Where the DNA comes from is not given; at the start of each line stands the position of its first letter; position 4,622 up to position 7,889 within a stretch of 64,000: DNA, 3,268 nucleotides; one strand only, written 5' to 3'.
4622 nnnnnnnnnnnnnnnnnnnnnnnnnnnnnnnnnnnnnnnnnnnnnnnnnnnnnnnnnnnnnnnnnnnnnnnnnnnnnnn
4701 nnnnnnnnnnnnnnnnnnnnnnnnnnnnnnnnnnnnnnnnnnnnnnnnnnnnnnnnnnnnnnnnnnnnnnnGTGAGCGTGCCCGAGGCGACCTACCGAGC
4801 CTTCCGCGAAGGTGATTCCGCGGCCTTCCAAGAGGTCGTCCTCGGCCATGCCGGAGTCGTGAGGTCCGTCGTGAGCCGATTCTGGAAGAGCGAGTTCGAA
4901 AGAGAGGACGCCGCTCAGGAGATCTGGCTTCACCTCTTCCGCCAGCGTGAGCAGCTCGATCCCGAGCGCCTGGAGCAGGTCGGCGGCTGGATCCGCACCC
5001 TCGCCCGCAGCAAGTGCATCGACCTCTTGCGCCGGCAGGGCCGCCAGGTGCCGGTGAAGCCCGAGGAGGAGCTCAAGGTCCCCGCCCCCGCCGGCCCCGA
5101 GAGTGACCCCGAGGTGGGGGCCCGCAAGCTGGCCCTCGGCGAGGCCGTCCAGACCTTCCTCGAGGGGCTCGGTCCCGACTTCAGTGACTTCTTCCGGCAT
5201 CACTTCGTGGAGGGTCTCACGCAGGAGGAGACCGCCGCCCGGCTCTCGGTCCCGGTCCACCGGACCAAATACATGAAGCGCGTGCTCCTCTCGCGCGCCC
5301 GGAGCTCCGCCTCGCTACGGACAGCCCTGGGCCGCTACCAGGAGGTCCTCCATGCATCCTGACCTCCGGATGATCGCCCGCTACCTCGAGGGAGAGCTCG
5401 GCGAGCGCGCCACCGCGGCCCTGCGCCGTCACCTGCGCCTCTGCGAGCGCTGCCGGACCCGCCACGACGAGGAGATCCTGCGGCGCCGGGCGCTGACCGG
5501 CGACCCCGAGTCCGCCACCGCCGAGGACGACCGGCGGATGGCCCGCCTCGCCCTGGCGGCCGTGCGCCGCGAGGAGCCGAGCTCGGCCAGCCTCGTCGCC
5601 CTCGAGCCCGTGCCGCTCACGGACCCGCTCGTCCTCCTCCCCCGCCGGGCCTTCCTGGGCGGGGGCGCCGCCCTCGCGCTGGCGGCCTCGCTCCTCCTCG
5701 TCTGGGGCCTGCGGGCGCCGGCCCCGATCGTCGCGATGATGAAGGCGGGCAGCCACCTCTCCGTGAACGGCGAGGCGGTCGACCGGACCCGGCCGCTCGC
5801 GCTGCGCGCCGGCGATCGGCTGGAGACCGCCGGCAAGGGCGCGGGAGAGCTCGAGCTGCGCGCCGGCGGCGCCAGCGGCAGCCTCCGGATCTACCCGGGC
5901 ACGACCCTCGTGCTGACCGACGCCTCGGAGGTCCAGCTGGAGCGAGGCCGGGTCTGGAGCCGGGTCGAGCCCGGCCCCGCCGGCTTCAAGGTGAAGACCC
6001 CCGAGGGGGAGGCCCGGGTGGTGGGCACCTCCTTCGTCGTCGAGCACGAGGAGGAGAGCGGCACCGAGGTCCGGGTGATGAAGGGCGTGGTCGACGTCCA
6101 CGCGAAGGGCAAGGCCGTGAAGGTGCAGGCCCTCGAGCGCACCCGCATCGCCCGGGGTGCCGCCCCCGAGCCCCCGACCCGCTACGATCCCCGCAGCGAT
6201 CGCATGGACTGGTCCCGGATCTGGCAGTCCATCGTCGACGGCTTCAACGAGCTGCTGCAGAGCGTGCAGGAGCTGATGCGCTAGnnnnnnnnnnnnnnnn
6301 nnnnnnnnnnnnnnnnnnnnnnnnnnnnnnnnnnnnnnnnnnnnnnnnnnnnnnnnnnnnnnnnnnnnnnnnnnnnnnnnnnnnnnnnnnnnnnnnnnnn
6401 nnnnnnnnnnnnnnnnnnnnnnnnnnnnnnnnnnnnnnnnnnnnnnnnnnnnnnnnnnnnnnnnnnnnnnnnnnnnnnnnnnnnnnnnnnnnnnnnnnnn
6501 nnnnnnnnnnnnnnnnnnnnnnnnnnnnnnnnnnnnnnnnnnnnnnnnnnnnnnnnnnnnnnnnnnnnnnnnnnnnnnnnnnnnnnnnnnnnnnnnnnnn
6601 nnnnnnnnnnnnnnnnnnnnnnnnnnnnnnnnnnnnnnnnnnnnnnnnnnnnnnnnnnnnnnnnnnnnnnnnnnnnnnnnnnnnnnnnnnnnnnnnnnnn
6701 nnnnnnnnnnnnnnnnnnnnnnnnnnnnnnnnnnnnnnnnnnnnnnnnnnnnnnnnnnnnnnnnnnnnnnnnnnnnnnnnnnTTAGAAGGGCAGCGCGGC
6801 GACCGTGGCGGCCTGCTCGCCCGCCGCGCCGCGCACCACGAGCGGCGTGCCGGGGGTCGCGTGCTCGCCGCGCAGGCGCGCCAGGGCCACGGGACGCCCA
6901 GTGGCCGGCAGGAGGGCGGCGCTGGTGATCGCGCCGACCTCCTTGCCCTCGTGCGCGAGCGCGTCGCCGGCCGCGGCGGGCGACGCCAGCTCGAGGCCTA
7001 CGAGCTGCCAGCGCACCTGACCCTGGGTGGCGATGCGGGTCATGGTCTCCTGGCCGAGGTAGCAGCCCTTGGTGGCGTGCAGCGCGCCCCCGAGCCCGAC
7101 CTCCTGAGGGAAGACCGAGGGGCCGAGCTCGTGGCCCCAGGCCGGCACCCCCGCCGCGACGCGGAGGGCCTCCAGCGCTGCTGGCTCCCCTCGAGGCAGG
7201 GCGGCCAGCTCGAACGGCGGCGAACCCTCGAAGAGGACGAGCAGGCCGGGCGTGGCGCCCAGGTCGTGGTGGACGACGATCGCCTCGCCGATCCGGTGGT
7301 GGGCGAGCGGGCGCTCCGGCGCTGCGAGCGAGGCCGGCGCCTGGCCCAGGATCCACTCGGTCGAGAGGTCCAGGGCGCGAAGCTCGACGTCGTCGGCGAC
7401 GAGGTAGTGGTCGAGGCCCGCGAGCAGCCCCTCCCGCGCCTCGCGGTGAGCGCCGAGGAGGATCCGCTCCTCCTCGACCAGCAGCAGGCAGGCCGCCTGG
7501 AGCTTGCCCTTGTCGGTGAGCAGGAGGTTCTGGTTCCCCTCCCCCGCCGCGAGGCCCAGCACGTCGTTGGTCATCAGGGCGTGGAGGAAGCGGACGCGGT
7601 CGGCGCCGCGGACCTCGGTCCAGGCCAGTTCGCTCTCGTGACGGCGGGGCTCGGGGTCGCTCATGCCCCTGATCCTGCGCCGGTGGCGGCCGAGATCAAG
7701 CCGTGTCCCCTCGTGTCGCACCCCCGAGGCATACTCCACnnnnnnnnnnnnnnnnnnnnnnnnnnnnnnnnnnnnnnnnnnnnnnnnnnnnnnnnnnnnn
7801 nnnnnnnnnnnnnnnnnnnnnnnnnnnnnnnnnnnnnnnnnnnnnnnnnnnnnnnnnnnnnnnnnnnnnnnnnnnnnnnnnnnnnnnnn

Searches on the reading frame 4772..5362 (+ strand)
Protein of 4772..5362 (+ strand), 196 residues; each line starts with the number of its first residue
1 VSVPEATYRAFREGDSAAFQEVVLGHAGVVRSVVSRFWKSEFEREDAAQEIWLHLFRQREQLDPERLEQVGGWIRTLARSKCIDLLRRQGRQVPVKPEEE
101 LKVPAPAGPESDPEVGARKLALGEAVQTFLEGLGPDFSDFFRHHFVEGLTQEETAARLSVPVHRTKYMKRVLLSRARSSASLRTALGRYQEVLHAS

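Call 77: search_protein_families(library=pfam, proteins=[window:4772-5362:+], max_evalue=0.00001)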
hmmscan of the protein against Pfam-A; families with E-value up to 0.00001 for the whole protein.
window:4772-5362:+ (196 aa): 1 family
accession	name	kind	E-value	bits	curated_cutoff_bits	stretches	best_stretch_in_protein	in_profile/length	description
PF04542.20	Sigma70_r2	-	7.9e-14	51.7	24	1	26-91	5-70/71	Sigma-70 region 2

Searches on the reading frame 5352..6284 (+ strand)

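Call 77: search_protein_families(library=pfam, proteins=[window:5352-6284:+], max_evalue=0.00001)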
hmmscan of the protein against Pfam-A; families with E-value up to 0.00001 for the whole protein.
window:5352-6284:+ (310 aa): 2 families
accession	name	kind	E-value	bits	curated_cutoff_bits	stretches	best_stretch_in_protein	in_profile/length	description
PF04773.18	FecR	-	2e-11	44.6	24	1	157-247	3-96/97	FecR protein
PF13490.11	zf-HC2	-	2.6e-06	27.9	22.2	1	6-35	6-35/35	Putative zinc-finger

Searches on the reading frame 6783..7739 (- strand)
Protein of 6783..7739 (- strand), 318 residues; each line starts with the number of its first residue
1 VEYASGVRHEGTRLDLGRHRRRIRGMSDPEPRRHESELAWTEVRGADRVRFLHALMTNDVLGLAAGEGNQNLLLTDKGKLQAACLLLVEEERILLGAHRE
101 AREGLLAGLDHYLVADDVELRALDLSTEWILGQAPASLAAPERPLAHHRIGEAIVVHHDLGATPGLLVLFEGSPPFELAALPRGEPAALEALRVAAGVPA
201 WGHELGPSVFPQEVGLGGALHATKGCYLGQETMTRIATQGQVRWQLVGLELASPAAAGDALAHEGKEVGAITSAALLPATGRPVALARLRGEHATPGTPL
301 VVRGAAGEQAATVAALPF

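Call 77: search_protein_families(library=pfam, proteins=[window:6783-7739:-], max_evalue=0.00001)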
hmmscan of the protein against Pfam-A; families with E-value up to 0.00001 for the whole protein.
window:6783-7739:- (318 aa): 2 families
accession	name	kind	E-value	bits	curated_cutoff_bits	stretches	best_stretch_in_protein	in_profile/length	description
PF08669.17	GCV_T_C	-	4.5e-12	46.1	25.9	1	245-318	2-78/80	Glycine cleavage T-protein C-terminal barrel domain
PF01571.26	GCV_T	-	5.4e-11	42.7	25.6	1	37-122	47-133/255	Aminomethyltransferase folate-binding domain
